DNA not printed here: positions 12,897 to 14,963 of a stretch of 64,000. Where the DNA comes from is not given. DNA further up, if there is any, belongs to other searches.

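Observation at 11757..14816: Single 1019-aa polypeptide fusing an ExeA/MshM-type AAA ATPase to PilM- and PilN-like assembly modules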

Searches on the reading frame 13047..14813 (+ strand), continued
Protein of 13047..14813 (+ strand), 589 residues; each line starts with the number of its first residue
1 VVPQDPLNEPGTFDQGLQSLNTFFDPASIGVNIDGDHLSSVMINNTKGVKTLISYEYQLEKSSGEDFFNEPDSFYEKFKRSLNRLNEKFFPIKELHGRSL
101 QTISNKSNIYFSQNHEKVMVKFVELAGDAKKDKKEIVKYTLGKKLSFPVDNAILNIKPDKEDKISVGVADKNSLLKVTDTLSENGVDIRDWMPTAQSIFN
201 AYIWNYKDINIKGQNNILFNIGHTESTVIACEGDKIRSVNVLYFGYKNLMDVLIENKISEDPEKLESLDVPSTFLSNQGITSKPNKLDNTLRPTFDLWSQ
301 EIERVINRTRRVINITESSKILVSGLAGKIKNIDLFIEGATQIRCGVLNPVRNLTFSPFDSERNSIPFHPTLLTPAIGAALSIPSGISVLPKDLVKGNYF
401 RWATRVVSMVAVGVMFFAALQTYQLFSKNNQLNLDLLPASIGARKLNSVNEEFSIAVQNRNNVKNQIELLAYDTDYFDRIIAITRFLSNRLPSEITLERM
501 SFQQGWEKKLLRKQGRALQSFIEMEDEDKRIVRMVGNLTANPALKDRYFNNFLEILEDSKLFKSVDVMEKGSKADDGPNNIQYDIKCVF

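Call 70: find_encoding_contigs(protein=P0146, flank=10000, max_places=2)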
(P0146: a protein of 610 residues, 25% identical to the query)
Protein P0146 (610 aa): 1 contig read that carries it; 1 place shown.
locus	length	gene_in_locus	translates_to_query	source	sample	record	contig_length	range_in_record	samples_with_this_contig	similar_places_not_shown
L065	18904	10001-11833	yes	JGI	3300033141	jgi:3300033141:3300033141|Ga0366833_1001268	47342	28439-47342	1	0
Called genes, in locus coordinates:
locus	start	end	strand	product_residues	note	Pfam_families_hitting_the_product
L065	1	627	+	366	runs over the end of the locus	PF06144:DNA_pol3_delta, PF21694:DNA_pol3_delta_C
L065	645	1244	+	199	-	PF04542:Sigma70_r2, PF08281:Sigma70_r4_2, PF04545:Sigma70_r4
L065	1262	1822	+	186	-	PF13490:zf-HC2 (weak)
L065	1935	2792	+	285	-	PF01261:AP_endonuc_2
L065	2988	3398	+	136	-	PF07963:N_methyl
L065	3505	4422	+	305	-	PF00005:ABC_tran, PF13304:AAA_21 (faint)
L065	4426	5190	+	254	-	PF12679:ABC2_membrane_2, PF10920:DUF2705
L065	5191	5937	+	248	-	-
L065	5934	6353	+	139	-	-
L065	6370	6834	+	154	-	PF07963:N_methyl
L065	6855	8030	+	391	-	PF07963:N_methyl (weak)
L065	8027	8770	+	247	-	-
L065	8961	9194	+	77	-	PF13411:MerR_1, PF00376:MerR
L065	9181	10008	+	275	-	PF01637:ATPase_2 (weak), PF13245:AAA_19 (weak), PF13401:AAA_22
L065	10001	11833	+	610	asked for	PF11104:PilM_2, PF14450:FtsA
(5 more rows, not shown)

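Call 74: find_homologous_proteins(query=P0127, max_evalue=0.00001)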
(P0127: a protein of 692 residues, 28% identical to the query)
Query P0127 (692 aa): 3 proteins with E <= 0.00001 among 8000 candidates.
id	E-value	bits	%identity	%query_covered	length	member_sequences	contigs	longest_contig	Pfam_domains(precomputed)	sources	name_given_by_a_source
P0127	0.0e+0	1528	100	100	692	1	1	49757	PF11104.15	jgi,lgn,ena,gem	-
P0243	2.1e-34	137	27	57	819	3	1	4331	PF11104.15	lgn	-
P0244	7.7e-19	85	29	44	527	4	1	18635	PF06723.20,PF14450.13,PF05137.19,PF11104.15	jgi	jgi:type IV pilus assembly protein PilM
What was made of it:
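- Tried and rejected: A word-index search with split-state P0127 returned only 3 proteins (call 74).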

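Call 75: find_encoding_contigs(protein=P0157, flank=9000, max_places=1)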
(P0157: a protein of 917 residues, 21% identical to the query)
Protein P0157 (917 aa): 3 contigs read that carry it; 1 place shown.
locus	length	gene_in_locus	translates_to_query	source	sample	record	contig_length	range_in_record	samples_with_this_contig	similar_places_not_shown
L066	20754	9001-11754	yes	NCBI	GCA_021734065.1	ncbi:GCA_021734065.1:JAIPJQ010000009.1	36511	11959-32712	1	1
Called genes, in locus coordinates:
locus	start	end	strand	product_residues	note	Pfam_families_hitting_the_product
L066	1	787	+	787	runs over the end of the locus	PF03176:MMPL, PF00873:ACR_tran (weak), PF02355:SecD_SecF_C (weak), PF02460:Patched (faint), PF12349:Sterol-sensing, PF03176:MMPL, PF00873:ACR_tran (weak)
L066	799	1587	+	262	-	PF07044:DUF1329 (faint), PF17131:TP_0789-like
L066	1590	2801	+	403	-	PF06980:DUF1302 (faint)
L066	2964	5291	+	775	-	PF00515:TPR_1 (faint), PF07719:TPR_2 (faint), PF12895:ANAPC3 (faint), PF13181:TPR_8 (faint), PF13424:TPR_12 (faint), PF13428:TPR_14 (faint), PF13431:TPR_17 (faint), PF14559:TPR_19 (weak), +2 more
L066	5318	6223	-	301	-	PF00072:Response_reg, PF00990:GGDEF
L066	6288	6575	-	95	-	PF01627:Hpt (weak)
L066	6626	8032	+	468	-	PF00072:Response_reg, PF00158:Sigma54_activat, PF14532:Sigma54_activ_2, PF07728:AAA_5 (weak), PF25601:AAA_lid_14, PF02796:HTH_7 (weak), PF02954:HTH_8, PF18024:HTH_50 (weak), +2 more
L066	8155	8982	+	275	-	PF01637:ATPase_2, PF13401:AAA_22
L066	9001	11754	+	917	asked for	PF11104:PilM_2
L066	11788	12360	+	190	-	-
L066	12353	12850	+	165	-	-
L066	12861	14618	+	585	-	-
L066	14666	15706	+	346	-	PF00437:T2SSE, PF13401:AAA_22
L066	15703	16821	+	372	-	PF00437:T2SSE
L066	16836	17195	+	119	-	PF00072:Response_reg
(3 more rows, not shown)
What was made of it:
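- A PilT gene may lie elsewhere in the genome, and a second Marinimicrobia locus carries two (call 75).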

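Call 76: find_encoding_contigs(protein=P0180, flank=9000, max_places=1)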
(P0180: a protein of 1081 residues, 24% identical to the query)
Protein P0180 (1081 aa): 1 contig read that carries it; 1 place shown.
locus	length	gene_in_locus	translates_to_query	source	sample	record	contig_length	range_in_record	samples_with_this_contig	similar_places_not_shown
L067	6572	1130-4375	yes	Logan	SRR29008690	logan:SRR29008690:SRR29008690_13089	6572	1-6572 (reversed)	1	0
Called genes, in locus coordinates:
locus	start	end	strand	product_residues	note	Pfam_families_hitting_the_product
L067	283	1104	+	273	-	PF01637:ATPase_2 (weak), PF13401:AAA_22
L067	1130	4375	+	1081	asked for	PF11104:PilM_2 (faint)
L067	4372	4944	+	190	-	PF04350:PilO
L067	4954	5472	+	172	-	-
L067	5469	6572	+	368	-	?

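Call 77: find_encoding_contigs(protein=P0175, flank=9000, max_places=1)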
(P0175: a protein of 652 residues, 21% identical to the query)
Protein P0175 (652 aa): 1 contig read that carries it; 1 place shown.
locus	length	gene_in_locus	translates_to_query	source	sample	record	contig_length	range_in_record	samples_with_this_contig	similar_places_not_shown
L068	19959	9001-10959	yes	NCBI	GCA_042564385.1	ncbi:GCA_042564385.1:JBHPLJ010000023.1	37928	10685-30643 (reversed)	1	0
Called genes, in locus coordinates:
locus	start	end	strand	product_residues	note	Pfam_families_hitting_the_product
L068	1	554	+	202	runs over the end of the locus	PF13490:zf-HC2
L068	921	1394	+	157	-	PF07963:N_methyl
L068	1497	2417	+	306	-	PF00005:ABC_tran, PF13304:AAA_21 (weak), PF13732:DrrA1-3_C (weak)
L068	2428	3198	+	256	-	PF12679:ABC2_membrane_2, PF12730:ABC2_membrane_4, PF13346:ABC2_membrane_5 (weak)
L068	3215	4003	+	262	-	-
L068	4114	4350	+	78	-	-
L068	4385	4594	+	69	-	-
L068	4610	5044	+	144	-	PF07963:N_methyl (weak)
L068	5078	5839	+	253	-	PF07963:N_methyl (weak)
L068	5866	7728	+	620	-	-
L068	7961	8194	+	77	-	PF13411:MerR_1, PF00376:MerR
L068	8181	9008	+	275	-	PF01637:ATPase_2 (weak), PF13245:AAA_19 (weak), PF13401:AAA_22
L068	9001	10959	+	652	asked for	PF11104:PilM_2, PF14450:FtsA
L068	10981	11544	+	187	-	-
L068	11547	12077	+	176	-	-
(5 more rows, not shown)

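Call 78: list_cluster_members(proteins=[P0175, P0183, P0206, P0164, P0193, P0170, P0153, P0192, P0172, P0151])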
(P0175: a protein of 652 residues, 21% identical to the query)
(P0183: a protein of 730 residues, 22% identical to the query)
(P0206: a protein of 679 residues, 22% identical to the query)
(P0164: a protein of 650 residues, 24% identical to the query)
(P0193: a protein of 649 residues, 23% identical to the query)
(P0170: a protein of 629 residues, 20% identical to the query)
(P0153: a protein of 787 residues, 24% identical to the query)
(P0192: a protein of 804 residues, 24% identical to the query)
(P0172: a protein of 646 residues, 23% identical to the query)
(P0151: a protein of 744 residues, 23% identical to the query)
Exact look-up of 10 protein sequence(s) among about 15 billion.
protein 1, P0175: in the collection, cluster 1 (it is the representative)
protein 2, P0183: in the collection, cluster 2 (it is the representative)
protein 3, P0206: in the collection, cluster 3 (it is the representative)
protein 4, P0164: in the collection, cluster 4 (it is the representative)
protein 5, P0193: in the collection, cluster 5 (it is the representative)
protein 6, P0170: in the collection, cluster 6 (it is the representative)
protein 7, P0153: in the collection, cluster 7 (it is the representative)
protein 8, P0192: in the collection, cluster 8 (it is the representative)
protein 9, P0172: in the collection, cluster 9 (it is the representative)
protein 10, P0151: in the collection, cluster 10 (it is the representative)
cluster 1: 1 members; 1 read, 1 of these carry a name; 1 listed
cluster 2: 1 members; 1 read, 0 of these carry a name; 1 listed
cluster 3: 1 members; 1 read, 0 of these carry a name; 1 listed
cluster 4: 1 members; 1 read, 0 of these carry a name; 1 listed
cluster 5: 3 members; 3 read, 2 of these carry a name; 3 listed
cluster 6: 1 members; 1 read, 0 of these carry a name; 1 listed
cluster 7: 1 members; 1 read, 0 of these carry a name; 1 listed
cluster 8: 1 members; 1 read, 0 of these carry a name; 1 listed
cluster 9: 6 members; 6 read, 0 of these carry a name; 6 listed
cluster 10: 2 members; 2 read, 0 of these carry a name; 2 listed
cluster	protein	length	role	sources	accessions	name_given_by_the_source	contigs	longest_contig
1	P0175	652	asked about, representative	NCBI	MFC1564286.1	type IV pilus assembly protein PilM [candidate division KSB1 bacterium]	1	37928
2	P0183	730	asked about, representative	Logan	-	-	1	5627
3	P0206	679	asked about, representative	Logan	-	-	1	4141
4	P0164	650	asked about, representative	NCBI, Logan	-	-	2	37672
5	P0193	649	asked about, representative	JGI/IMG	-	type IV pilus assembly protein PilM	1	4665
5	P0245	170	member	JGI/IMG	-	hypothetical protein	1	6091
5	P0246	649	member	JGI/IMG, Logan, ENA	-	-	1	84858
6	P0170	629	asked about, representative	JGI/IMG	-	-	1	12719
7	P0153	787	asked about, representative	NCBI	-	-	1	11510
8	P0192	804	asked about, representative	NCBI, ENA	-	-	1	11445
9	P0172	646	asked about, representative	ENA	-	-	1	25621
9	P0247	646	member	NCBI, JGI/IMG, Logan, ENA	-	-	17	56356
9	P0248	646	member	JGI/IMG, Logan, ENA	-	-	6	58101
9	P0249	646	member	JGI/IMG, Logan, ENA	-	-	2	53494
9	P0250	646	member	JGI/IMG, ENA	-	-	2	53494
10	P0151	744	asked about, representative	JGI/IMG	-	-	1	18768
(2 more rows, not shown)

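Call 94: find_encoding_contigs(protein=P0197, flank=6000, max_places=1)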
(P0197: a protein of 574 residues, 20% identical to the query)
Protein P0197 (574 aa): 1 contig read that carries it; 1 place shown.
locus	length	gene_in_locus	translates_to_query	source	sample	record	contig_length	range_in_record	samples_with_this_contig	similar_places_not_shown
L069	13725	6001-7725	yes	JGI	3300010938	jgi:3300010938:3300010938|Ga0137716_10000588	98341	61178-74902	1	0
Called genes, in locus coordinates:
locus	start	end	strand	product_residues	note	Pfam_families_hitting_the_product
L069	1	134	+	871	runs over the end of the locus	PF16927:HisKA_7TM, PF00989:PAS (faint), PF13188:PAS_8 (weak), PF13426:PAS_9 (weak), PF08448:PAS_4 (weak), PF00512:HisKA, PF02518:HATPase_c, PF00072:Response_reg, +1 more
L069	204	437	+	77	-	PF12728:HTH_17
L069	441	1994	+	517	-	PF00072:Response_reg, PF00512:HisKA, PF02518:HATPase_c, PF00990:GGDEF (weak)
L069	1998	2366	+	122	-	PF00072:Response_reg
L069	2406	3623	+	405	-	PF28597:T2SSF_N, PF00482:T2SSF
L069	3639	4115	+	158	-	-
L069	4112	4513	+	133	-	-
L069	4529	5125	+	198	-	PF07963:N_methyl (weak)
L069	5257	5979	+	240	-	-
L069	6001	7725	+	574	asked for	PF11104:PilM_2, PF14450:FtsA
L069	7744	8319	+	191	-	-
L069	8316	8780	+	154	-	-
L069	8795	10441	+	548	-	PF07660:STN, PF00263:Secretin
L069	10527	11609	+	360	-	PF01637:ATPase_2 (faint), PF13191:AAA_16, PF13604:AAA_30 (weak), PF02492:cobW (faint), PF13173:AAA_14 (faint), PF13401:AAA_22, PF07728:AAA_5 (faint), PF13238:AAA_18 (weak)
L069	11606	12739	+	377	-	PF13424:TPR_12, PF13414:TPR_11, PF13431:TPR_17, PF00515:TPR_1, PF07719:TPR_2, PF13181:TPR_8, PF13424:TPR_12, PF13414:TPR_11, +29 more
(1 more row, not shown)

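Call 95: find_encoding_contigs(protein=P0168, flank=6000, max_places=1)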
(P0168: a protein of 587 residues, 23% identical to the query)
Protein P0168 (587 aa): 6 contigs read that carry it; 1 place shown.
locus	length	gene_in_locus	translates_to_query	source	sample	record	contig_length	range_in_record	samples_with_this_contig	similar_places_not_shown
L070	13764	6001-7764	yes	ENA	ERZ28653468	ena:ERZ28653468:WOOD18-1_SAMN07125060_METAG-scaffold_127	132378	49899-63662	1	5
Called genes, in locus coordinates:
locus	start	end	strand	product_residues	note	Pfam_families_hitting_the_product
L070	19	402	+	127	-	PF00072:Response_reg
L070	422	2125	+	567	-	PF05157:MshEN, PF00437:T2SSE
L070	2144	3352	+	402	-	PF28597:T2SSF_N, PF00482:T2SSF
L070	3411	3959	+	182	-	PF07963:N_methyl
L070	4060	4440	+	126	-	-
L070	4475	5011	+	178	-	PF07963:N_methyl (weak)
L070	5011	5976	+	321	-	PF00754:F5_F8_type_C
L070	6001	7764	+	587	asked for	PF11104:PilM_2, PF06723:MreB_Mbl (faint), PF14450:FtsA, PF05137:PilN (faint)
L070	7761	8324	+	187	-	PF04350:PilO, PF10741:T2SSM_b (weak)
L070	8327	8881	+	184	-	-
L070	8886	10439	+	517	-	PF07660:STN (faint), PF03958:Secretin_N, PF00263:Secretin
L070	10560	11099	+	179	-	PF01584:CheW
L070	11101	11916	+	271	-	PF03705:CheR_N, PF01739:CheR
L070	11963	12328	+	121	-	PF00072:Response_reg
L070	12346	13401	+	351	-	PF00072:Response_reg, PF01339:CheB_methylest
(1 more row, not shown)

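Call 96: find_encoding_contigs(protein=P0201, flank=6000, max_places=1)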
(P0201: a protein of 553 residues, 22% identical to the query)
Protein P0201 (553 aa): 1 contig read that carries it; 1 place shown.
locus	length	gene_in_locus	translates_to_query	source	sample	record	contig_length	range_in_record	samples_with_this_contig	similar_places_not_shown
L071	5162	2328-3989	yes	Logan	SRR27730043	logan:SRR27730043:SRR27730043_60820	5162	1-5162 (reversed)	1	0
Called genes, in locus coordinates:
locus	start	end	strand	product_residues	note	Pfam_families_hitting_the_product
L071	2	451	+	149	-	?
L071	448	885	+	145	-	-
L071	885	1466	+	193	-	PF07963:N_methyl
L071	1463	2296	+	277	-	-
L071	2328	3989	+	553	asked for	PF11104:PilM_2, PF14450:FtsA, PF05137:PilN (weak)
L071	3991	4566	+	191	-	-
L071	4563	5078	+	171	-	-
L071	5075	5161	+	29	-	?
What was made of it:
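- Controls: 0 of 3 motif-less PilM-PilN fusions have an AAA gene directly upstream (calls 94-96).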

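Call 99: find_homologous_proteins(query=P0175, max_evalue=1e-10)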
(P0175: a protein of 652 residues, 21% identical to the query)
Query P0175 (652 aa): 27 proteins with E <= 1e-10 among 8000 candidates.
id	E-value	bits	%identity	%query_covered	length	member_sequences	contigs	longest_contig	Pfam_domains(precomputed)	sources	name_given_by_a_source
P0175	0.0e+0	1394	100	100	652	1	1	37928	PF14450.13,PF11104.15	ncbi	ncbi:type IV pilus assembly protein PilM [candidate division KSB1 bacterium]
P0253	0.0e+0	1031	73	100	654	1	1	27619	PF14450.13,PF11104.15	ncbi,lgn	-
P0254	2.8e-296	1002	72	100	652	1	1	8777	PF14450.13,PF11104.15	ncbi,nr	ncbi:MAG: pilus assembly protein PilM [bacterium]|nr:pilus assembly protein PilM [bacterium]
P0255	1.1e-168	581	48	100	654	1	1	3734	PF14450.13,PF11104.15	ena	-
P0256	9.3e-164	564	46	100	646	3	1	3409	PF14450.13,PF11104.15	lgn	-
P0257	6.6e-162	558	48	96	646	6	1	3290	PF06723.20,PF14450.13,PF11104.15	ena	-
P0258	1.6e-159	550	45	100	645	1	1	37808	PF14450.13,PF11104.15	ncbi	ncbi:pilus assembly protein PilM [candidate division KSB1 bacterium]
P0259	1.7e-157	544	46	96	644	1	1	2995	PF14450.13,PF11104.15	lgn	-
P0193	2.3e-155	537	46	100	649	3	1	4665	PF14450.13,PF11104.15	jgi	jgi:type IV pilus assembly protein PilM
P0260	4.4e-155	536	45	100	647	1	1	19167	PF01869.27,PF14450.13,PF11104.15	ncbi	ncbi:pilus assembly protein PilM [candidate division KSB1 bacterium]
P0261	9.9e-153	528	50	87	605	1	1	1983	PF14450.13,PF11104.15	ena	-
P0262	8.1e-151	522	43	100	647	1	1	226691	PF06723.20,PF14450.13,PF11104.15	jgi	-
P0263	1.9e-148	514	42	100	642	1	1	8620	PF06723.20,PF14450.13,PF11104.15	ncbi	ncbi:pilus assembly protein PilM [candidate division KSB1 bacterium]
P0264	7.2e-140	486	41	100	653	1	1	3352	PF14450.13,PF11104.15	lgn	-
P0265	1.3e-133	465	48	78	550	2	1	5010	PF06723.20,PF14450.13,PF11104.15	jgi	-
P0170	2.3e-116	408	38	99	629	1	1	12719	PF14450.13,PF11104.15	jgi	-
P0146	5.9e-99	350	36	100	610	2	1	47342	PF14450.13,PF11104.15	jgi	-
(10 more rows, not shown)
